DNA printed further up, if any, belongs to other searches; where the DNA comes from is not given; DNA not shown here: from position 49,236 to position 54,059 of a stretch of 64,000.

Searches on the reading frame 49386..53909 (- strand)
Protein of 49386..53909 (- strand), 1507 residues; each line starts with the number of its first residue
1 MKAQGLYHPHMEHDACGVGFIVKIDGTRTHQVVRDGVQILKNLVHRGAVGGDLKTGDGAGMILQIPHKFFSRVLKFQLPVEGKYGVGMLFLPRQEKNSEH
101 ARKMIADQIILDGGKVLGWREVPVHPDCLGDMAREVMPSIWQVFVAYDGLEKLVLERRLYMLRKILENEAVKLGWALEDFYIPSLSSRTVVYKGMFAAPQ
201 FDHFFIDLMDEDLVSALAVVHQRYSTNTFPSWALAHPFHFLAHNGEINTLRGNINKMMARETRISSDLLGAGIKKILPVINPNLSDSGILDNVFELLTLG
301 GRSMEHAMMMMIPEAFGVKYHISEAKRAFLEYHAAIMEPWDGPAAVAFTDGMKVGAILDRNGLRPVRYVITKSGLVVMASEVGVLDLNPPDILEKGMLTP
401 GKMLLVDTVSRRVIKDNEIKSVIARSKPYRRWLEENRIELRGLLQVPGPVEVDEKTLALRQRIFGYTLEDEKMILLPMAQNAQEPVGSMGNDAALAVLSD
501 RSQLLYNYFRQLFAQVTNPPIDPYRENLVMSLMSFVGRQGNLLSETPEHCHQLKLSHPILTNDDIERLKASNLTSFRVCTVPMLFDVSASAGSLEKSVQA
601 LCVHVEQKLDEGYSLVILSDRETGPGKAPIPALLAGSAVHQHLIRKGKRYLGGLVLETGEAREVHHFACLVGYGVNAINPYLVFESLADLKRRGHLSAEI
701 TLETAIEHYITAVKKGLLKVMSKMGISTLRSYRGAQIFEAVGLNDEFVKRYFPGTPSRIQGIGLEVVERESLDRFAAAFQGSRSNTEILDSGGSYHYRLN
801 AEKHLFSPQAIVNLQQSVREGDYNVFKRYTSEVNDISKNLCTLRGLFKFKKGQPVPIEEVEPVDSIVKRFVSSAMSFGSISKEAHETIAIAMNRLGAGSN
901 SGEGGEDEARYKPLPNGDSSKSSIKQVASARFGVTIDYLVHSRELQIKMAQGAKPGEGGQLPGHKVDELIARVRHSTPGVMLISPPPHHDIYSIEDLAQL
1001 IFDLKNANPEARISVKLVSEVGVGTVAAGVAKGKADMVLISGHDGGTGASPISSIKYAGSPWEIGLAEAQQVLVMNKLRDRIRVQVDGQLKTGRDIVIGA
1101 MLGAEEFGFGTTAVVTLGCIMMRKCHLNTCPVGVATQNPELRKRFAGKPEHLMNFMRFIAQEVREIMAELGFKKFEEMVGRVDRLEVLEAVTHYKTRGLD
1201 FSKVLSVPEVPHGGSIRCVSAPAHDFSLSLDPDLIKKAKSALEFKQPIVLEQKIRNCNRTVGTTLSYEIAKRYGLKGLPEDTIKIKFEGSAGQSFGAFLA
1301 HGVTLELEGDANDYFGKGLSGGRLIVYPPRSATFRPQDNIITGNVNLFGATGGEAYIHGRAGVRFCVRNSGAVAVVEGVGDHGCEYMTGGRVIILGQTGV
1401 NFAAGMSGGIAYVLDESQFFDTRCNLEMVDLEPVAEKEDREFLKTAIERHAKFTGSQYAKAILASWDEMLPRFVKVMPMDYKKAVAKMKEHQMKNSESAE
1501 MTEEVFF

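Call 22: search_protein_families(library=pfam, proteins=[window:49386-53909:-], max_evalue=0.00001)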
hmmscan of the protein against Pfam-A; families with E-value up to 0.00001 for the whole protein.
window:49386-53909:- (1507 aa): 4 families
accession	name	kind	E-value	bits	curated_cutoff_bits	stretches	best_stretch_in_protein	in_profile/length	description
PF00310.26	GATase_2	-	7.6e-168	559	19.9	1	16-432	1-420/420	Glutamine amidotransferases class-II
PF01645.23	Glu_synthase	-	4.2e-147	490.6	20.4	1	807-1172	4-368/369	Conserved region in glutamate synthase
PF04898.20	Glu_syn_central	-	6.6e-114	380.4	22.8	1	460-744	2-277/277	Glutamate synthase central domain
PF01493.24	GXGXG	-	3.8e-88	294.4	32.5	1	1253-1440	2-189/190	GXGXG motif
